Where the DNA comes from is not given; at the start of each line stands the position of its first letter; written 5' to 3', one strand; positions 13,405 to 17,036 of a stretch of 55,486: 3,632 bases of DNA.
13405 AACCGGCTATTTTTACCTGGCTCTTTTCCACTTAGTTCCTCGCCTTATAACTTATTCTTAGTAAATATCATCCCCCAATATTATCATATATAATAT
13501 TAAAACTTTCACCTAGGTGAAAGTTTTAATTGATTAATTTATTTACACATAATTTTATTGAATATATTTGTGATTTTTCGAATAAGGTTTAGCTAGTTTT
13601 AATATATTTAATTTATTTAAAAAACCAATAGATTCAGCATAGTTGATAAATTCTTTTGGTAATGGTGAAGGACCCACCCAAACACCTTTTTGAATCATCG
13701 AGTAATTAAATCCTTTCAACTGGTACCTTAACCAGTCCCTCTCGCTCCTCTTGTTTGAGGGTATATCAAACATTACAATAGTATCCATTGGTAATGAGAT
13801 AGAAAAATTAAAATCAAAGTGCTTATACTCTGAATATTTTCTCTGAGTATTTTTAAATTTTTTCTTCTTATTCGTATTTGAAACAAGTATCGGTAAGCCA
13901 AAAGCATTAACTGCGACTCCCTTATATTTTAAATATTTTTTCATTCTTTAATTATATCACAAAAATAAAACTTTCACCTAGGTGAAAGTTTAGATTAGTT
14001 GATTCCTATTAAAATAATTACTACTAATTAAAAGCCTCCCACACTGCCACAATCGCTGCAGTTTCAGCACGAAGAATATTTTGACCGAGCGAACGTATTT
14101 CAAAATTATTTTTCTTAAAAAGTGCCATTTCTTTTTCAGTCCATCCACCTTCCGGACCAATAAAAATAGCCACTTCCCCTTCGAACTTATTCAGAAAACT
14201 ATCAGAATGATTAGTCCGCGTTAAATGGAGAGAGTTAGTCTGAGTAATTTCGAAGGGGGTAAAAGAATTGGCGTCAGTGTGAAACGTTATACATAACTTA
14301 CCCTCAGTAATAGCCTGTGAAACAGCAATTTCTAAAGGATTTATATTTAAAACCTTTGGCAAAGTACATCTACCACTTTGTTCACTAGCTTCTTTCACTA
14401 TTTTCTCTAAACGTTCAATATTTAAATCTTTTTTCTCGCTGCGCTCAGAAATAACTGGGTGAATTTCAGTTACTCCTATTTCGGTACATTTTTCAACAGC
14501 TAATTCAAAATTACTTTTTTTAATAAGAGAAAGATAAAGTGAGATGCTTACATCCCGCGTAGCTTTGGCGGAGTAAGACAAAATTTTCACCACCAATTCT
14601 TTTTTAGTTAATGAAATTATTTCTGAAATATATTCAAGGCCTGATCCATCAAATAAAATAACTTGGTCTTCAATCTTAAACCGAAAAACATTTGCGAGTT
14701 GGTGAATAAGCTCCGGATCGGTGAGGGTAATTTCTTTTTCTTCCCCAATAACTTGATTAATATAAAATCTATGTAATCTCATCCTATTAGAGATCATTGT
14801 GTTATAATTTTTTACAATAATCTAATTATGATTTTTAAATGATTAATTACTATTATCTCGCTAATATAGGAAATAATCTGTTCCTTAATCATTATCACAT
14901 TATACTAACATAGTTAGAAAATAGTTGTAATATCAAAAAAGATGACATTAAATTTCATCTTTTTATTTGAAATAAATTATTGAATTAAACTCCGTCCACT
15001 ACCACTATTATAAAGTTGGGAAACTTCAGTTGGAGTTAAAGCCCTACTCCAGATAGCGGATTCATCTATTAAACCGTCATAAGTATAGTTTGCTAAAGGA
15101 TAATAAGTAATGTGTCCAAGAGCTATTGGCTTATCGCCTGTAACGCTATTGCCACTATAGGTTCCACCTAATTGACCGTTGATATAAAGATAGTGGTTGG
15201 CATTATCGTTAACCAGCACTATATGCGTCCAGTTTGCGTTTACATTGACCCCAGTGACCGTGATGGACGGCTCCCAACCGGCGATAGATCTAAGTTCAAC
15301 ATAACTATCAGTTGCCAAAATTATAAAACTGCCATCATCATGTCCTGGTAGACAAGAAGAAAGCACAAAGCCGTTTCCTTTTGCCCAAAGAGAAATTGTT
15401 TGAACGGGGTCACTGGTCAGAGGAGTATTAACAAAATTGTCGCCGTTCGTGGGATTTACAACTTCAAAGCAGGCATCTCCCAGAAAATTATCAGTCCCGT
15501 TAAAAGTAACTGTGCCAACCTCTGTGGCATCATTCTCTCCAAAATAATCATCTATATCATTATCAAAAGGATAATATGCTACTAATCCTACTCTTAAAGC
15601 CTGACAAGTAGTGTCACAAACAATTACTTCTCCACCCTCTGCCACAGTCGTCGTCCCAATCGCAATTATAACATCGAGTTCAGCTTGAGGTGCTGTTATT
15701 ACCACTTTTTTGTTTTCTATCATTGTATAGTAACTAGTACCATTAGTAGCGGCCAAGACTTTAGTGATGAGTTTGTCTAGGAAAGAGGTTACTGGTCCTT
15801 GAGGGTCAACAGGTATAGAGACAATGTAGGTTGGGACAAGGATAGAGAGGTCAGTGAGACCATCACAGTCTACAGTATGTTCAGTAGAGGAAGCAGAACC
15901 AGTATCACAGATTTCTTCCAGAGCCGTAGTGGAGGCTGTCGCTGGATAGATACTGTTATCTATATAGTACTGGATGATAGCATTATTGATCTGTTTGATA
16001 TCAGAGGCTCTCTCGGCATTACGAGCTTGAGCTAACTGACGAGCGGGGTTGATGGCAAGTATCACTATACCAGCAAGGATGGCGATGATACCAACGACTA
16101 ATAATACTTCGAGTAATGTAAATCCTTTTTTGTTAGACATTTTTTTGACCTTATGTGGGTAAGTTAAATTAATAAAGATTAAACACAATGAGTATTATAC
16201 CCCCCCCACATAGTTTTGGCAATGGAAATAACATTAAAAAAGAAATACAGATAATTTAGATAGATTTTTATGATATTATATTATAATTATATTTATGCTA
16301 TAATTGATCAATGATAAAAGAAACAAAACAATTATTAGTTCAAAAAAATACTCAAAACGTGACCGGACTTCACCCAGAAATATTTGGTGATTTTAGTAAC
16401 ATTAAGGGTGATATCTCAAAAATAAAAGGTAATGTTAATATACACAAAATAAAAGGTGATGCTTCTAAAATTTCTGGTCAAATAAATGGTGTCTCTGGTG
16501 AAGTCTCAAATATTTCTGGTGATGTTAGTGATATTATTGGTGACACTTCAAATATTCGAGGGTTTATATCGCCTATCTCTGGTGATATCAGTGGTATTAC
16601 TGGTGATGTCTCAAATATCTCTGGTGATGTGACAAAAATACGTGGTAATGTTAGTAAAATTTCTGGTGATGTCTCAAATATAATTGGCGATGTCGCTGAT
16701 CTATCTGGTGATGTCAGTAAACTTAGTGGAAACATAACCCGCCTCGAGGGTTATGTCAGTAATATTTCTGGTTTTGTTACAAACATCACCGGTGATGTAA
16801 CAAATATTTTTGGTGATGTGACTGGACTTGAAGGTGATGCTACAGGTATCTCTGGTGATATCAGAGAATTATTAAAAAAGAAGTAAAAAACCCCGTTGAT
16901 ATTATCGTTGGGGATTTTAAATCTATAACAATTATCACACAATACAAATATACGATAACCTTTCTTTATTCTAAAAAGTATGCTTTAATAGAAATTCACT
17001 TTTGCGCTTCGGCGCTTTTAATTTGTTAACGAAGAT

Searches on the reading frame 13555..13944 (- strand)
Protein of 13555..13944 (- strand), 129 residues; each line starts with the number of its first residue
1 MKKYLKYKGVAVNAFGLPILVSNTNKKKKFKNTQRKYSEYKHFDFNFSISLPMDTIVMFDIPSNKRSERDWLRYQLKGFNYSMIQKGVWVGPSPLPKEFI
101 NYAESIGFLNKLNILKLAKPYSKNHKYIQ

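Call 4: search_protein_families(library=pfam, proteins=[window:13555-13944:-], max_evalue=1)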
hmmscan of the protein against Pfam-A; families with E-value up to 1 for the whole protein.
window:13555-13944:- (129 aa): 2 families
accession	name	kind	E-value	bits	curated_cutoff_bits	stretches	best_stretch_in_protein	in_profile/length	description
PF20803.2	PaaX_M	-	2.1e-12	47.4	24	1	56-118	10-72/83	PaaX protein central Cas2-like domain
PF09827.14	CRISPR_Cas2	-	0.0036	17.9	23.8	1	53-100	1-44/74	CRISPR associated protein Cas2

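Call 5: search_protein_families(library=ncbifam, proteins=[window:13555-13944:-], max_evalue=1)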
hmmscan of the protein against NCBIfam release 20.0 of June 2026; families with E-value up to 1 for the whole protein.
window:13555-13944:- (129 aa): 1 family
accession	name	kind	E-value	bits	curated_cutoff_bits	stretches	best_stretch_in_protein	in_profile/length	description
TIGR01573.1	cas2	equivalog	0.00064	19.9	24.5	1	53-91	1-40/96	CRISPR-associated endonuclease Cas2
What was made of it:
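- On REP / RAYT: No such Pfam or NCBIfam match (calls 4, 5).
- Closest known: Cas2 of CRISPR adaptation. Different: HMM scores lie at or below the Cas2 cut-offs (calls 4, 5).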

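Call 68: search_protein_families(library=padloc, proteins=[window:13555-13944:-], max_evalue=0.1)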
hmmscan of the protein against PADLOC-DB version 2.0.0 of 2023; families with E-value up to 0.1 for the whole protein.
window:13555-13944:- (129 aa): 7 families
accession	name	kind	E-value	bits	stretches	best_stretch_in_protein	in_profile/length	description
PDLC00935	Cas2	-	0.00017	19.9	1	53-91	1-40/96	CRISPR-associated endonuclease Cas2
PDLC01649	Cas2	-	0.0003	19.1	1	54-93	2-37/70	"CAS-I,CAS-II,CAS-III,CAS-IV,CAS-V,CAS-VI; acquisition_2"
PDLC01251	Cas2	-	0.00065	17.9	1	53-90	1-35/84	"CAS-I,CAS-II,CAS-III,CAS-IV,CAS-V,CAS-VI; acquisition_2"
PDLC01748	Cas2_IIIa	-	0.0011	17.5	1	55-89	3-34/88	-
PDLC01525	Cas2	-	0.0019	16.9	1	53-94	1-40/90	"CAS-I,CAS-II,CAS-III,CAS-IV,CAS-V,CAS-VI; acquisition_2"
PDLC02068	Cas2_II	-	0.0034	15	1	51-90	20-62/137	-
PDLC02070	Cas2_II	-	0.0085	14.5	1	54-91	2-37/89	-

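Call 69: search_protein_families(library=phrogs, proteins=[window:13555-13944:-], max_evalue=0.1)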
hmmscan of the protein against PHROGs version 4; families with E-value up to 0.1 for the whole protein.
window:13555-13944:- (129 aa): 0 families

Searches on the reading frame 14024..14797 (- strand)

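Call 77: search_protein_families(library=pfam, proteins=[window:14024-14797:-], max_evalue=0.001)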
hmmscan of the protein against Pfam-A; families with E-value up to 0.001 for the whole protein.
window:14024-14797:- (257 aa): 2 families
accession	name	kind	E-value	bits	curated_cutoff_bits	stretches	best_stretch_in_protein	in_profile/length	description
PF04452.19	Methyltrans_RNA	-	6e-42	143.5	23.9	1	83-252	5-161/165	RNA methyltransferase domain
PF20260.4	PUA_4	-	1.9e-10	41.1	23.9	1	26-73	2-48/48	RNA methyltransferase PUA domain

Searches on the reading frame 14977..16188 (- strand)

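Call 77: search_protein_families(library=pfam, proteins=[window:14977-16188:-], max_evalue=0.001)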
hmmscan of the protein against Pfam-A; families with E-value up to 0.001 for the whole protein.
window:14977-16188:- (403 aa): 2 families
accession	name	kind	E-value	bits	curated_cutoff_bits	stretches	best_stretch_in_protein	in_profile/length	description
PF13385.13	Laminin_G_3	-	5.2e-14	53.1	27.6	1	264-390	20-151/151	Concanavalin A-like lectin/glucanases superfamily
PF07963.17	N_methyl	-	5.7e-07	29.3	21.2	1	17-42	1-26/27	Prokaryotic N-terminal methylation motif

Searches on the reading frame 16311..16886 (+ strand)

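Call 77: search_protein_families(library=pfam, proteins=[window:16311-16886:+], max_evalue=0.001)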
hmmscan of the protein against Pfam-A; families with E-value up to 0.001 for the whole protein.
window:16311-16886:+ (191 aa): 7 families
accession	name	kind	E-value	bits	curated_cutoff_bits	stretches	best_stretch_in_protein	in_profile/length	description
PF04513.17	Baculo_PEP_C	-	4e-08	33.9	38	1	101-177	34-122/140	Baculovirus polyhedron envelope protein, PEP, C terminus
PF04728.18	LPP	-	3.6e-07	30.9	29.1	0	100-129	2-31/53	Lipoprotein leucine-zipper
PF07889.17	DUF1664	-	1.1e-06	29.1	34.6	0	104-146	79-121/124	Protein of unknown function (DUF1664)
PF20808.2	MINT_RAM7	-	4.6e-05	24.1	108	0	89-171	28-110/110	Msx2-interacting protein, RAM7 domain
PF06103.16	DUF948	-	8.3e-05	23.1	37.2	0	85-139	34-88/89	Bacterial protein of unknown function (DUF948)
PF05377.16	FlaC_arch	-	9.5e-05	23.2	27.8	0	98-131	7-40/55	Flagella accessory protein C (FlaC)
PF06009.19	Laminin_II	-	0.00013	22.4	33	0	92-146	18-72/138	Laminin Domain II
